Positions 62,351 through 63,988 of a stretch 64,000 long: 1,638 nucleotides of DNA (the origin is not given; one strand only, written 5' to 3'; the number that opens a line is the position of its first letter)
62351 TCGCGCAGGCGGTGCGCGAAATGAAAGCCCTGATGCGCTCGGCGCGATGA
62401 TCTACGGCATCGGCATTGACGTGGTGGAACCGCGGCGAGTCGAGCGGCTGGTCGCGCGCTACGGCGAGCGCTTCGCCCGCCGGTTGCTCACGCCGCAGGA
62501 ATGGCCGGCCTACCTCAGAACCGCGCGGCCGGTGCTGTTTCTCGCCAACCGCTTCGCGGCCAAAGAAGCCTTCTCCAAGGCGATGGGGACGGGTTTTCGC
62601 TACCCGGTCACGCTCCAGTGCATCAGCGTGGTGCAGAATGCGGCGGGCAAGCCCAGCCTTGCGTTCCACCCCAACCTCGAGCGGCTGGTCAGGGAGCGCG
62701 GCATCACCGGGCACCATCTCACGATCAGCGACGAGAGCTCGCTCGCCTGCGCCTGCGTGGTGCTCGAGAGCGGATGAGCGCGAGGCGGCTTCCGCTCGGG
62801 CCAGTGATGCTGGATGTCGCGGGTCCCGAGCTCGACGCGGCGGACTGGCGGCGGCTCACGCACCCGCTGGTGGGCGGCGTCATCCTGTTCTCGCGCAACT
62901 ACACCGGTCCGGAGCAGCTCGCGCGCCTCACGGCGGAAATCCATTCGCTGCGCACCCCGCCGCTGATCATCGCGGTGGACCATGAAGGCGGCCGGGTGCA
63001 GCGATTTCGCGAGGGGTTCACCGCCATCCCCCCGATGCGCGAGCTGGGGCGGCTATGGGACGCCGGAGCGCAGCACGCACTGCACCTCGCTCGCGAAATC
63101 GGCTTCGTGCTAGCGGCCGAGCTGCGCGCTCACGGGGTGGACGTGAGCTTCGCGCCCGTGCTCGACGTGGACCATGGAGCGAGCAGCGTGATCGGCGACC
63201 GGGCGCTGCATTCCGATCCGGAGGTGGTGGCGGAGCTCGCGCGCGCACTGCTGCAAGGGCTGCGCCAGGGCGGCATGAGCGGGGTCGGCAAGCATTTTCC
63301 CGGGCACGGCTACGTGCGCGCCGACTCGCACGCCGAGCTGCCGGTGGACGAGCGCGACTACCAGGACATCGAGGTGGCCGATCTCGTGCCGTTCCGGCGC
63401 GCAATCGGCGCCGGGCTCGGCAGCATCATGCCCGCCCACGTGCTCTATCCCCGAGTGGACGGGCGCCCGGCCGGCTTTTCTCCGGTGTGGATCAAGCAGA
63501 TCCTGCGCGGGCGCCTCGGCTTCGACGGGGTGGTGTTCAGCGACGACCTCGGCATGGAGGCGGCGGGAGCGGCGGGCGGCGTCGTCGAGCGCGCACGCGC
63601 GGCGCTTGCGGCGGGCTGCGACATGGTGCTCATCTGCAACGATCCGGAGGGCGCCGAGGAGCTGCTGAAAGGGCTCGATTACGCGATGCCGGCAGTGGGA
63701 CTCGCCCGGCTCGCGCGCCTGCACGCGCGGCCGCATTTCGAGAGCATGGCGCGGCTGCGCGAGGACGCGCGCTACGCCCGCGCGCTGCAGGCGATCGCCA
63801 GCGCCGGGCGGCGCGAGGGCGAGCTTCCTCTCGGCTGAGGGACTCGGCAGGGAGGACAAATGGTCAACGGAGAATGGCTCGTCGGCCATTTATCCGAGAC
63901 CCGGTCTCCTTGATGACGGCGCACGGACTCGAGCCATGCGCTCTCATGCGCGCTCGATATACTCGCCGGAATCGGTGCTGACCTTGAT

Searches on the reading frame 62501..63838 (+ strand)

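Call 17: search_protein_families(library=pfam, proteins=[window:62501-63838:+], max_evalue=0.00001)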
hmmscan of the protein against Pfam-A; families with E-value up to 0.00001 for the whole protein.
window:62501-63838:+ (445 aa): 1 family
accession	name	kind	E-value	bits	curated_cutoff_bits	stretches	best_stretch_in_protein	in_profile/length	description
PF00933.27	Glyco_hydro_3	-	3.2e-83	280.2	27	1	117-399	22-306/316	Glycosyl hydrolase family 3 N terminal domain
